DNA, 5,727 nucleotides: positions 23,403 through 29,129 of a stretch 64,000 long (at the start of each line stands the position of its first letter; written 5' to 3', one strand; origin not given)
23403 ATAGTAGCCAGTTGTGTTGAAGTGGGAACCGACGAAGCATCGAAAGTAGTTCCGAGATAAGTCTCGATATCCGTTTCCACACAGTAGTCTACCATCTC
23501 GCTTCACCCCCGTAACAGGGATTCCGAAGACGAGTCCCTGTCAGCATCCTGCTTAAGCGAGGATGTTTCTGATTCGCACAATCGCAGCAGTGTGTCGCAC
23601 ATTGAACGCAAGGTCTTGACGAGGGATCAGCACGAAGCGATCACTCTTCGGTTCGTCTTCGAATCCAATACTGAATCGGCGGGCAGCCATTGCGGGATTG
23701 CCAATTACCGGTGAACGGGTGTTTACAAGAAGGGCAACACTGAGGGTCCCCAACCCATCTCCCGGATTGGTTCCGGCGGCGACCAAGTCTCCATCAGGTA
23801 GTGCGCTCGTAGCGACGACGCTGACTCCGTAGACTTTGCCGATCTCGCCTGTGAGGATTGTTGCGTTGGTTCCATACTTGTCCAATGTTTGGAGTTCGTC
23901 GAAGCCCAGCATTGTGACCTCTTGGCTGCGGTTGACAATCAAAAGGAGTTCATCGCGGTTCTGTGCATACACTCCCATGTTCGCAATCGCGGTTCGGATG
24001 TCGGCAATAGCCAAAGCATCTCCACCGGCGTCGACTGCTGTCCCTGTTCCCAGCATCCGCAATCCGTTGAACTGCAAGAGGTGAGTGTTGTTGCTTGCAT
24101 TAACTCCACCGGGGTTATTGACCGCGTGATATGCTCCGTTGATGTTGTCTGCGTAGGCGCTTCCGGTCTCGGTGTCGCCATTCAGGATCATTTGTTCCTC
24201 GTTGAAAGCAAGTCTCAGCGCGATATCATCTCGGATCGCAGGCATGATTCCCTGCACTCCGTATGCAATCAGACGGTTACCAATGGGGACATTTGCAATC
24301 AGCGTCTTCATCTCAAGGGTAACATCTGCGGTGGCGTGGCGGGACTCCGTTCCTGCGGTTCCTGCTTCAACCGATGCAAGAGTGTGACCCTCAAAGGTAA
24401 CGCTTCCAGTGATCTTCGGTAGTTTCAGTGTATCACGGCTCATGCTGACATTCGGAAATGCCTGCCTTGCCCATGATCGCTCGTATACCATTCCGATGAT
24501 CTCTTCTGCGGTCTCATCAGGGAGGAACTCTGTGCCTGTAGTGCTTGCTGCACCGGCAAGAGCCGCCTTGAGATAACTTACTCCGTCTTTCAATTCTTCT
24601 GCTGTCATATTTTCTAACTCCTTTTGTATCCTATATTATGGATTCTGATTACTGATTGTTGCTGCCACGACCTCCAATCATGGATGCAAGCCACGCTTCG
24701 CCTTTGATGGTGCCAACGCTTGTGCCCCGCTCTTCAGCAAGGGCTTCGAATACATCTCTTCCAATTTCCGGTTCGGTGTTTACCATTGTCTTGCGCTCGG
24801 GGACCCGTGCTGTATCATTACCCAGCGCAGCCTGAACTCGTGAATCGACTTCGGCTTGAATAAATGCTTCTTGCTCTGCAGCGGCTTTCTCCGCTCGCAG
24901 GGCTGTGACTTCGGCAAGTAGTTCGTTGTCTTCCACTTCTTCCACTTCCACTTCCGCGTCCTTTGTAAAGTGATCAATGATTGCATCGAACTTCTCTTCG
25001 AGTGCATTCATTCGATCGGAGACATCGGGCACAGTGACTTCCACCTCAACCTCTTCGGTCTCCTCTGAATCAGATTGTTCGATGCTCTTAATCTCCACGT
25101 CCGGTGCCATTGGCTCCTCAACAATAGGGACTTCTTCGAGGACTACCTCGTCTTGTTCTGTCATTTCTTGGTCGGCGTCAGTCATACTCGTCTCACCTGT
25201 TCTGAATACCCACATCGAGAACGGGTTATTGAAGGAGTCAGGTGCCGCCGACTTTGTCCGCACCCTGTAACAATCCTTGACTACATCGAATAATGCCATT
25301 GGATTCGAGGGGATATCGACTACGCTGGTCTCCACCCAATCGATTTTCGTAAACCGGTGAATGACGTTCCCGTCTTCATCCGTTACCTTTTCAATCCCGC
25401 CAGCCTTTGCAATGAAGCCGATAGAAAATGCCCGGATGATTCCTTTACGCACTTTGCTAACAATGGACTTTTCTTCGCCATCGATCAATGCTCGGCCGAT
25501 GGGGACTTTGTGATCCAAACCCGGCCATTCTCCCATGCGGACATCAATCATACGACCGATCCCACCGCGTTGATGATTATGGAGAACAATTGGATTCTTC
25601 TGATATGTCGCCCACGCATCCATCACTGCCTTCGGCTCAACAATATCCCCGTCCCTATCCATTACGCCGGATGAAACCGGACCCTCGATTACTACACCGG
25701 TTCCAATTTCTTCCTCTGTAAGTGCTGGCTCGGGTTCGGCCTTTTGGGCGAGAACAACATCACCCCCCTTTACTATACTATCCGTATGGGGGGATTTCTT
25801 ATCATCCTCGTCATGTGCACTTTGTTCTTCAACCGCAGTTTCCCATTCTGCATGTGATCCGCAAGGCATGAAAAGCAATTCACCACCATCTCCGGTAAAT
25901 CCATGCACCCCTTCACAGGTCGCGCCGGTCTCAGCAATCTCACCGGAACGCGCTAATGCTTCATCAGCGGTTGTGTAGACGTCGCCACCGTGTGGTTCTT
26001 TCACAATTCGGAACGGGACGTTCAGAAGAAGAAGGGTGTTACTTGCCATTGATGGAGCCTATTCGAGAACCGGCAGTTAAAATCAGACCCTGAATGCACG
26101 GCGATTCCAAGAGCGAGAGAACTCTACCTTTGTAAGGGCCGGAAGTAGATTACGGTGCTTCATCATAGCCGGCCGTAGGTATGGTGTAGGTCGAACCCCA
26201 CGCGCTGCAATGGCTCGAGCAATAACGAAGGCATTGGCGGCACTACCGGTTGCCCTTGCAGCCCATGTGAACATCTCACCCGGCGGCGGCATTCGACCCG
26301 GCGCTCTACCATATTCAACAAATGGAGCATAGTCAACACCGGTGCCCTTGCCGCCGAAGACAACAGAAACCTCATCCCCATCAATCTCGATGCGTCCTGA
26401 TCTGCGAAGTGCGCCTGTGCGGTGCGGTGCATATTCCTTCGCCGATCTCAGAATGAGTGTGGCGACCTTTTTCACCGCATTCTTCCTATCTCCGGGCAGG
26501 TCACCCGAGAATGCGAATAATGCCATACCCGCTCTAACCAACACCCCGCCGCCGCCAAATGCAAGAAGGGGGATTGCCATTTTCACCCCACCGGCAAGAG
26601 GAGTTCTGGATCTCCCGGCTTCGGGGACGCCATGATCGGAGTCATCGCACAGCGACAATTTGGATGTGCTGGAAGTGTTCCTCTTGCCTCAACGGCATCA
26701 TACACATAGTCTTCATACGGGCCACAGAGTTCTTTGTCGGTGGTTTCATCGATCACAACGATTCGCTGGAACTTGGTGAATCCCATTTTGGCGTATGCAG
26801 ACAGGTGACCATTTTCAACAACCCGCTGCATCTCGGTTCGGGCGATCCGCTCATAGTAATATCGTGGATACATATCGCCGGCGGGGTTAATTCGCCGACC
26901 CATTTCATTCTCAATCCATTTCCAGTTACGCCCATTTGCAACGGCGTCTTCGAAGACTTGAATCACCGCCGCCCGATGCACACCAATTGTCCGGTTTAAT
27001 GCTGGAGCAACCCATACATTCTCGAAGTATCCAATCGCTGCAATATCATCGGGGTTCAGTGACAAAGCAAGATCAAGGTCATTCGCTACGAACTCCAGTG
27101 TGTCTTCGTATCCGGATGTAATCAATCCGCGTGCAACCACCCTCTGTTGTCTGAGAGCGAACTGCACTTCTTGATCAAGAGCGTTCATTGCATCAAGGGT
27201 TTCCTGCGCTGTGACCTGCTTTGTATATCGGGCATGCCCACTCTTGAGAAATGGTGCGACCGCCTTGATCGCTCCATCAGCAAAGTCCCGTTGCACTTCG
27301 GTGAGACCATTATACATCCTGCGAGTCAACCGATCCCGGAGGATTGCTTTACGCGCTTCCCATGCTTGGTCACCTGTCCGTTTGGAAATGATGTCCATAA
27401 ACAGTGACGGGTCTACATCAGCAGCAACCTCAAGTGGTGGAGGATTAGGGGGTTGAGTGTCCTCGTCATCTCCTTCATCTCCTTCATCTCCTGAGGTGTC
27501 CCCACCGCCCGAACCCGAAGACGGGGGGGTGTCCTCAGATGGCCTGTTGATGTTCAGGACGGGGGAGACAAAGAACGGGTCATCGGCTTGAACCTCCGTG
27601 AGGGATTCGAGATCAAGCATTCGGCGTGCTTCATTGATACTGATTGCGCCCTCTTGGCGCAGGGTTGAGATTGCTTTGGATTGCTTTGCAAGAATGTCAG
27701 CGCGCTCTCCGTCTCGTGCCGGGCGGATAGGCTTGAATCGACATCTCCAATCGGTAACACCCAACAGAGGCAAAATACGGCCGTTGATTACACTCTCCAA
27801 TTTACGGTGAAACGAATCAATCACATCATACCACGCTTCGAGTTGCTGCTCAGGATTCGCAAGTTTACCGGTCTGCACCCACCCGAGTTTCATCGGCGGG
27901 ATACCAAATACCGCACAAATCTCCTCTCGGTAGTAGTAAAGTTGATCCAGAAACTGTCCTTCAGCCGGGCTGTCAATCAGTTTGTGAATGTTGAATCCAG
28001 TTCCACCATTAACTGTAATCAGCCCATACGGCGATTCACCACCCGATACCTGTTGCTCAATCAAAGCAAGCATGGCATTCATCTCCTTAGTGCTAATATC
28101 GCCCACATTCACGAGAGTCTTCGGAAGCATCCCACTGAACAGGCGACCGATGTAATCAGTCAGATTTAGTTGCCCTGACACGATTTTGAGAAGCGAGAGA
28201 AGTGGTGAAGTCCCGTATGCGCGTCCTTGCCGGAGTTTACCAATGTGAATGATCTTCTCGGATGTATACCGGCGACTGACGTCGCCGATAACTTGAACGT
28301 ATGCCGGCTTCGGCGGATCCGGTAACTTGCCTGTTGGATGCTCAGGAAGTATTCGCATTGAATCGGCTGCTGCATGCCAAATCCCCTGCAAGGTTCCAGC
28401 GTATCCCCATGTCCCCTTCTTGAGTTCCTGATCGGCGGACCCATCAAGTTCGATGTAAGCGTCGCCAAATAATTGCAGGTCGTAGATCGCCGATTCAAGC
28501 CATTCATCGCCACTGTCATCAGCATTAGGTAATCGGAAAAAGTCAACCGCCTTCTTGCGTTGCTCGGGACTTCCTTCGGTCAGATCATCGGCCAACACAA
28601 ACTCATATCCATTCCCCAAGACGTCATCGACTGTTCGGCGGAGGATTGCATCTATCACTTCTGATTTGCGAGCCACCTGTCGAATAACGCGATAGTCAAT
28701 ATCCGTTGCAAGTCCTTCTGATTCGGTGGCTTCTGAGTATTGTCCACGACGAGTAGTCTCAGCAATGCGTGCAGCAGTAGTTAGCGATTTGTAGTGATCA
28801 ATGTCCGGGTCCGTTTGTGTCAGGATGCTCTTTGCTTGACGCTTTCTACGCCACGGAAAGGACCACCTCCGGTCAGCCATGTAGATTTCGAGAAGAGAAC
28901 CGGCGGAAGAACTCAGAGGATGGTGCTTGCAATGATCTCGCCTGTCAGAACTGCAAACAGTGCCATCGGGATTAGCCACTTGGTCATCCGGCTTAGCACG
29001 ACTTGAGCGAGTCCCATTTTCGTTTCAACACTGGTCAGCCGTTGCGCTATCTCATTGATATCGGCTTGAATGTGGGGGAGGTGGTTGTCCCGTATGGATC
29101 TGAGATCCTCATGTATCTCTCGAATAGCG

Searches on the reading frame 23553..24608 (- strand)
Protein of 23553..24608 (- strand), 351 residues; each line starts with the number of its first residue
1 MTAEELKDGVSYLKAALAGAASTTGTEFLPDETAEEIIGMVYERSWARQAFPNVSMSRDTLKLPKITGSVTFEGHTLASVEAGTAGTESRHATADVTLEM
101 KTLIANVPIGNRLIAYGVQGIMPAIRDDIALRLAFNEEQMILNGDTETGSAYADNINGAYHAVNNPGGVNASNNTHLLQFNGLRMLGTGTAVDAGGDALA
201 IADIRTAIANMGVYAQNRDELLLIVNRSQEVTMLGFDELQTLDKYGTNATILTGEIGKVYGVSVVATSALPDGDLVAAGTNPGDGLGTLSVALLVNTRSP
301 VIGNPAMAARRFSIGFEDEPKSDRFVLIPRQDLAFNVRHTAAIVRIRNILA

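Call 10: search_protein_families(library=pfam, proteins=[window:23553-24608:-])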
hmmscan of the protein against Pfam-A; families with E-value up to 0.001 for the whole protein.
window:23553-24608:- (351 aa): 1 family
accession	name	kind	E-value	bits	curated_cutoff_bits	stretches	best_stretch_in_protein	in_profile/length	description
PF05065.19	Phage_capsid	-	3.2e-11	43.6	24.2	1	28-228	4-173/280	Phage capsid family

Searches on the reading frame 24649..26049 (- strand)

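Call 10: search_protein_families(library=pfam, proteins=[window:24649-26049:-])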
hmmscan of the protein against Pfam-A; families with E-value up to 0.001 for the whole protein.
window:24649-26049:- (466 aa): 1 family
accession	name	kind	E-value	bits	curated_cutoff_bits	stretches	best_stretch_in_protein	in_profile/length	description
PF04586.22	Peptidase_S78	-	7.5e-07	29.9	21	1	194-257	94-155/165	Caudovirus prohead serine protease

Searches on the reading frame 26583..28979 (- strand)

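Call 9: search_protein_families(library=phrogs, proteins=[window:26583-28979:-])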
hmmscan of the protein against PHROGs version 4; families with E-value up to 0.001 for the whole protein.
window:26583-28979:- (798 aa): 15 families
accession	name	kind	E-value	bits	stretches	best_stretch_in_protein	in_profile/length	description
phrog_12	-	head and packaging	9.1e-39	135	1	51-587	63-524/646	portal protein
phrog_2662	-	head and packaging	7.1e-32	111.8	1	93-786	68-712/717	portal protein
phrog_4728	-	head and packaging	4.5e-13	49.8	1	679-784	195-301/591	head morphogenesis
phrog_146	-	head and packaging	1.4e-12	48.3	1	350-511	312-471/587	portal protein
phrog_595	-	head and packaging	2.8e-11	44.4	1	671-788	188-303/513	head maturation protease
phrog_115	-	head and packaging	6.6e-11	43.1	1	675-785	213-320/665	minor head protein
phrog_2841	-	head and packaging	1.4e-10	41.8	1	678-782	205-306/525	minor head protein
phrog_6577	-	unknown function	5.3e-10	39.2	1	675-788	122-235/1066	-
phrog_12751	-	unknown function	1.1e-07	32.4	1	349-455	104-218/283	-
phrog_5929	-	head and packaging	8.3e-07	29.5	1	332-466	61-191/228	portal protein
phrog_19443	-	head and packaging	2.9e-06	27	1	690-784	186-286/579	minor head protein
phrog_4611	-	head and packaging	7.3e-05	22.3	1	575-784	94-273/710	minor head protein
phrog_1657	-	head and packaging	9e-05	22.9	1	706-785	215-301/337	head morphogenesis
phrog_19480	-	head and packaging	0.00015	21.1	1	692-781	650-735/737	head morphogenesis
phrog_2468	-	head and packaging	0.00069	20.2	0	590-732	72-208/303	head morphogenesis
